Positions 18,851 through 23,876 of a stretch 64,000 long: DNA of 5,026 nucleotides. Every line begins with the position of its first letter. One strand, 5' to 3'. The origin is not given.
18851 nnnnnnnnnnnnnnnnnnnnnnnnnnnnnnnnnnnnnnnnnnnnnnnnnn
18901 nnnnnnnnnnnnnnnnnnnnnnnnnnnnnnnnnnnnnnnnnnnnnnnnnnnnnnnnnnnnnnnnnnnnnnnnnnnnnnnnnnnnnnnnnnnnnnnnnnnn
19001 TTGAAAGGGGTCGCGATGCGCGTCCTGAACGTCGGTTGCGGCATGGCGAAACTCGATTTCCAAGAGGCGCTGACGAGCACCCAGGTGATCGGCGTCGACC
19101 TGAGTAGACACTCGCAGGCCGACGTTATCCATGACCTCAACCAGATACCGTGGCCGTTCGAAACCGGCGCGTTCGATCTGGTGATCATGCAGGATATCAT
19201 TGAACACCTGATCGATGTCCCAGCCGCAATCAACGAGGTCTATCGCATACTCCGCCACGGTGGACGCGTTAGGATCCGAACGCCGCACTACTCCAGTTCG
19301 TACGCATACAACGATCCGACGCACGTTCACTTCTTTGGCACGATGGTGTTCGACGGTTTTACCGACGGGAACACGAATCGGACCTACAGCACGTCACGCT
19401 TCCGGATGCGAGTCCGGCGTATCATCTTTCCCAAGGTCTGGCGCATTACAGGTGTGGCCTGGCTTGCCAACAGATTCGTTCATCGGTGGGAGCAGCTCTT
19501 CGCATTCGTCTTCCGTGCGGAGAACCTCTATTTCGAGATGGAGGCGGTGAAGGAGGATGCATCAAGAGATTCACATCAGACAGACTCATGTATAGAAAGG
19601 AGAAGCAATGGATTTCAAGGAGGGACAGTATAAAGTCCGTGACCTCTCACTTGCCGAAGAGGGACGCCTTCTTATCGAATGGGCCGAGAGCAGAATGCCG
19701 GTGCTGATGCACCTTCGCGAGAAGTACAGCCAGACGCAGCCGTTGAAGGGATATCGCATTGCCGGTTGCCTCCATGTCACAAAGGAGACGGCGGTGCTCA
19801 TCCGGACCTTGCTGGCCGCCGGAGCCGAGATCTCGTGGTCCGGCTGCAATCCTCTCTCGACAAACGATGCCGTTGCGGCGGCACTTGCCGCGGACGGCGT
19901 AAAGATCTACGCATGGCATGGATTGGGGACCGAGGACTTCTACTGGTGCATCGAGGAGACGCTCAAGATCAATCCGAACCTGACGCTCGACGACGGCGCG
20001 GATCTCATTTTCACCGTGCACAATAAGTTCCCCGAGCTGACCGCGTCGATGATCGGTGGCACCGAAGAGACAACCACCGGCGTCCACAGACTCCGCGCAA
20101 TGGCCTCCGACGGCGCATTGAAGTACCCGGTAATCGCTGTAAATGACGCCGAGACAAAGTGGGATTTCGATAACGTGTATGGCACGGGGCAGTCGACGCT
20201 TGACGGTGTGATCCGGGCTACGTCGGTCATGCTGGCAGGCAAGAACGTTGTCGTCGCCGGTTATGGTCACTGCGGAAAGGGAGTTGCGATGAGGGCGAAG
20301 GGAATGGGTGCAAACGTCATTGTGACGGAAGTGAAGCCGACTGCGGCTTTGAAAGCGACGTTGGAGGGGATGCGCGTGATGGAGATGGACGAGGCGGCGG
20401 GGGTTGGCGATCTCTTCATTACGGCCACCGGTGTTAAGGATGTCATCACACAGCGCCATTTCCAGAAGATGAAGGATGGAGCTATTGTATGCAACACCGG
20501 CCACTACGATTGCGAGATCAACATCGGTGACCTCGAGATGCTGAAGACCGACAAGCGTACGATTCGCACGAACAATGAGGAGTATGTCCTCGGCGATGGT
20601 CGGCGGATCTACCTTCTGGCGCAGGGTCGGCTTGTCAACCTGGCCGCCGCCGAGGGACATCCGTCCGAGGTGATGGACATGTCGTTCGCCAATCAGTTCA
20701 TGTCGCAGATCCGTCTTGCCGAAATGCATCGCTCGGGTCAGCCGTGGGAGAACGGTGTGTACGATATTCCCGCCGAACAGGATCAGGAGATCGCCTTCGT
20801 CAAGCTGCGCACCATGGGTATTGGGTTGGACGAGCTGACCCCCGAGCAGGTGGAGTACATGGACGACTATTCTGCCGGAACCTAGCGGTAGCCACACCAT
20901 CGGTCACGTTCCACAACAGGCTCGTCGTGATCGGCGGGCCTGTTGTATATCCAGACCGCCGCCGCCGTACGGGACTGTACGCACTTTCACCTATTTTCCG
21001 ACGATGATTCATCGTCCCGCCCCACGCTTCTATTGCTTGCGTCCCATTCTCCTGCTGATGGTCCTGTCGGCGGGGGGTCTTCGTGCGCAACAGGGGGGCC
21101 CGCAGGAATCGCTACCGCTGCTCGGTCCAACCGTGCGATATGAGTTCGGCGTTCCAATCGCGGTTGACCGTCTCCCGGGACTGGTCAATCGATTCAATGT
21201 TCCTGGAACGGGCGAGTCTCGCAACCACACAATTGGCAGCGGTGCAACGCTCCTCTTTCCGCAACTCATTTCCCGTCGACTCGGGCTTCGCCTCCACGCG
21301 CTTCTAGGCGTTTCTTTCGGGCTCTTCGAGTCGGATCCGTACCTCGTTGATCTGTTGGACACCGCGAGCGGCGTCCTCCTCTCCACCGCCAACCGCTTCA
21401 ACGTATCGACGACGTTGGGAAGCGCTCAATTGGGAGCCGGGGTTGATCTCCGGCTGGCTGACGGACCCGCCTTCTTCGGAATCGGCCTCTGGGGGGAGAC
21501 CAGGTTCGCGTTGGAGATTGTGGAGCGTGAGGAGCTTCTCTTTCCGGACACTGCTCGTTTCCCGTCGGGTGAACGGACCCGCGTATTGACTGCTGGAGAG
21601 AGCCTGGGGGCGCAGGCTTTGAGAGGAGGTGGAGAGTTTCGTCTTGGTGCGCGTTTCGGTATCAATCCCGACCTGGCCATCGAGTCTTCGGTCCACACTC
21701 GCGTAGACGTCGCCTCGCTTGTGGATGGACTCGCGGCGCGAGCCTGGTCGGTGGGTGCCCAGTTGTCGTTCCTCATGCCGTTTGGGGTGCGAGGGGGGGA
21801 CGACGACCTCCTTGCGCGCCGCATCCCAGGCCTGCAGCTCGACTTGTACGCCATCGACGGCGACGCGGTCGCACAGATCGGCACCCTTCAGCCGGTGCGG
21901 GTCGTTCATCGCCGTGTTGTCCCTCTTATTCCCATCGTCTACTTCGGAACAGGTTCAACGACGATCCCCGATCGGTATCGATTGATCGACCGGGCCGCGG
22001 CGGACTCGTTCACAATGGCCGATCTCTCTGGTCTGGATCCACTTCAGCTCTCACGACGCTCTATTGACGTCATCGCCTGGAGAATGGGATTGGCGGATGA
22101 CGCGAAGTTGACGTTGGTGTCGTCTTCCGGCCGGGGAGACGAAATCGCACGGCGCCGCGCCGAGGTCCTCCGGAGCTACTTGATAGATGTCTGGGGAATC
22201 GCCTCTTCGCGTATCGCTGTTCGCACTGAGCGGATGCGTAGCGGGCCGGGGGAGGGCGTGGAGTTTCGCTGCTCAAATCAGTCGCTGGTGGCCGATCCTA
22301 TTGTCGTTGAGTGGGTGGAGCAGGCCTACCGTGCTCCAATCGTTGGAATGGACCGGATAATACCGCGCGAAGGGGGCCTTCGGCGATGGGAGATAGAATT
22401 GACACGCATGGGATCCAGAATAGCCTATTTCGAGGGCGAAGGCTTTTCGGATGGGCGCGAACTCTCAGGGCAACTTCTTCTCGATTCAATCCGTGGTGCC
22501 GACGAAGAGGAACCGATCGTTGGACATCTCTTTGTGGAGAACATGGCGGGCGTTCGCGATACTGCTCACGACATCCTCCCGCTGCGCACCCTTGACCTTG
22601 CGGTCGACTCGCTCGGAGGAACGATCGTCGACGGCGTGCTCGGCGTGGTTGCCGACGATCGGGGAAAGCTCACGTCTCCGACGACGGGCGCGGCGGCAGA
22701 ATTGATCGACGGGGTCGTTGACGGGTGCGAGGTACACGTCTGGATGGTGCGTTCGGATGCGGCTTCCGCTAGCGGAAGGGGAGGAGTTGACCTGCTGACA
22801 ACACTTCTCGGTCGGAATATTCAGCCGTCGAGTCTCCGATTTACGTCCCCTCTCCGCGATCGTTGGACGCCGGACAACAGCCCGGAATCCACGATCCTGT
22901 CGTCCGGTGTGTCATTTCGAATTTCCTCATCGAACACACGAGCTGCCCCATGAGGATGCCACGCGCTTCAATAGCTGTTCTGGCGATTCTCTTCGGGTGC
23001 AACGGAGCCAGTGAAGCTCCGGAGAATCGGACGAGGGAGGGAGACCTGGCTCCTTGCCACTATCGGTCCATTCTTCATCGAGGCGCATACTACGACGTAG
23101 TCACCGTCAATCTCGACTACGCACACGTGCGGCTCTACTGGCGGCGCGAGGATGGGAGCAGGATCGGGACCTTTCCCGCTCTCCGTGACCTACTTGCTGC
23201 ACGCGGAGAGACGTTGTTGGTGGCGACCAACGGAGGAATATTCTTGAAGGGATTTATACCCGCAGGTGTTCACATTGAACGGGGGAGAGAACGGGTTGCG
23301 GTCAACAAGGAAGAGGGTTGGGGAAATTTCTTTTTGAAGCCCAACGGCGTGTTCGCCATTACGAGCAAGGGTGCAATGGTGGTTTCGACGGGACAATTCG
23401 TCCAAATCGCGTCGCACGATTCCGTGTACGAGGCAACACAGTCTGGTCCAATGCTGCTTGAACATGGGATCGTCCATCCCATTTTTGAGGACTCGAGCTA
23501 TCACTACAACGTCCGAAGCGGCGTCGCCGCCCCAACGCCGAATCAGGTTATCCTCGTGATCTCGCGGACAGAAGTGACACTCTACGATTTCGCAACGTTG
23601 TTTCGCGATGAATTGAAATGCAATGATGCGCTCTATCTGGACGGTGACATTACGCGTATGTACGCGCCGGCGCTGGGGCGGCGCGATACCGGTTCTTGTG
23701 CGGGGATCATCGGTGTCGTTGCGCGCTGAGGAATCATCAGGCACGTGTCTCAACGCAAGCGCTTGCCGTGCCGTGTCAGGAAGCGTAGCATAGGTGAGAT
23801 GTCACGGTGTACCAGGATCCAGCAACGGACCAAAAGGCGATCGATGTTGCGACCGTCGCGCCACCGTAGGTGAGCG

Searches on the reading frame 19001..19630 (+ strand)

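Call 71: search_protein_families(library=pfam, proteins=[window:19001-19630:+], max_evalue=0.00001)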
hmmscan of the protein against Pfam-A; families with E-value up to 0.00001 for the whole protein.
window:19001-19630:+ (210 aa): 6 families
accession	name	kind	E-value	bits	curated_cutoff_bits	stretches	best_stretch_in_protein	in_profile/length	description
PF08241.18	Methyltransf_11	-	4.9e-11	43.6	21.2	1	9-90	1-93/95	Methyltransferase domain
PF13489.12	Methyltransf_23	-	6.5e-10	39.4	27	1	5-99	23-123/164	Methyltransferase domain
PF13847.12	Methyltransf_31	-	1.1e-08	35.3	27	1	5-96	4-113/145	Methyltransferase domain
PF13649.12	Methyltransf_25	-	2e-08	35.2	27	1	8-88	1-97/97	Methyltransferase domain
PF08242.18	Methyltransf_12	-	8.2e-07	30.1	30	1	9-90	1-98/98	Methyltransferase domain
PF05148.21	Methyltransf_8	-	4.4e-06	27.2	27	1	7-92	75-156/219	Hypothetical methyltransferase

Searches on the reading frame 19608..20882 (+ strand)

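Call 71: search_protein_families(library=pfam, proteins=[window:19608-20882:+], max_evalue=0.00001)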
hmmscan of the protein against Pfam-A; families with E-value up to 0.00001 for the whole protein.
window:19608-20882:+ (425 aa): 4 families
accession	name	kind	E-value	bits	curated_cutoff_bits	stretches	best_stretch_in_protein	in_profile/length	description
PF05221.23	AdoHcyase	-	2.6e-78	263.6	25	2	7-139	1-138/299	S-adenosyl-L-homocysteine hydrolase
PF00670.27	AdoHcyase_NAD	-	1.2e-55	188.4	27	1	189-349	1-161/162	S-adenosyl-L-homocysteine hydrolase, NAD binding domain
PF02826.25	2-Hacid_dh_C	-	5.6e-12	45.8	25.1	1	206-298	31-127/178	D-isomer specific 2-hydroxyacid dehydrogenase, NAD binding domain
PF07991.19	KARI_N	-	1.8e-06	28.1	20.6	1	209-292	2-89/165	Acetohydroxy acid isomeroreductase, NADPH-binding domain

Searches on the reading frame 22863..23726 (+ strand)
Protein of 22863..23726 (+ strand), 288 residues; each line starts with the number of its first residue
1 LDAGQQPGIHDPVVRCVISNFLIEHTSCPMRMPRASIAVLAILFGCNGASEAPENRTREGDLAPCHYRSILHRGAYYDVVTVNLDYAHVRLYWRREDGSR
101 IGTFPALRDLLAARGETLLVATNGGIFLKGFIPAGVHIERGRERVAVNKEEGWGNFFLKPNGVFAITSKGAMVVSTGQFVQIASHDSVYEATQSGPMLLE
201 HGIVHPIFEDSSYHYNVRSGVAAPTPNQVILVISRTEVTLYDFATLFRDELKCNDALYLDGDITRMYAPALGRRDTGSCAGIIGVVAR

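Call 71: search_protein_families(library=pfam, proteins=[window:22863-23726:+], max_evalue=0.00001)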
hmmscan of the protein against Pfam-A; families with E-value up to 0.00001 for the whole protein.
window:22863-23726:+ (288 aa): 1 family
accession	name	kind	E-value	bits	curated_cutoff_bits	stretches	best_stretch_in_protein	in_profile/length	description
PF09992.14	NAGPA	-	7.2e-17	62.5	25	1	118-261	3-138/169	Phosphodiester glycosidase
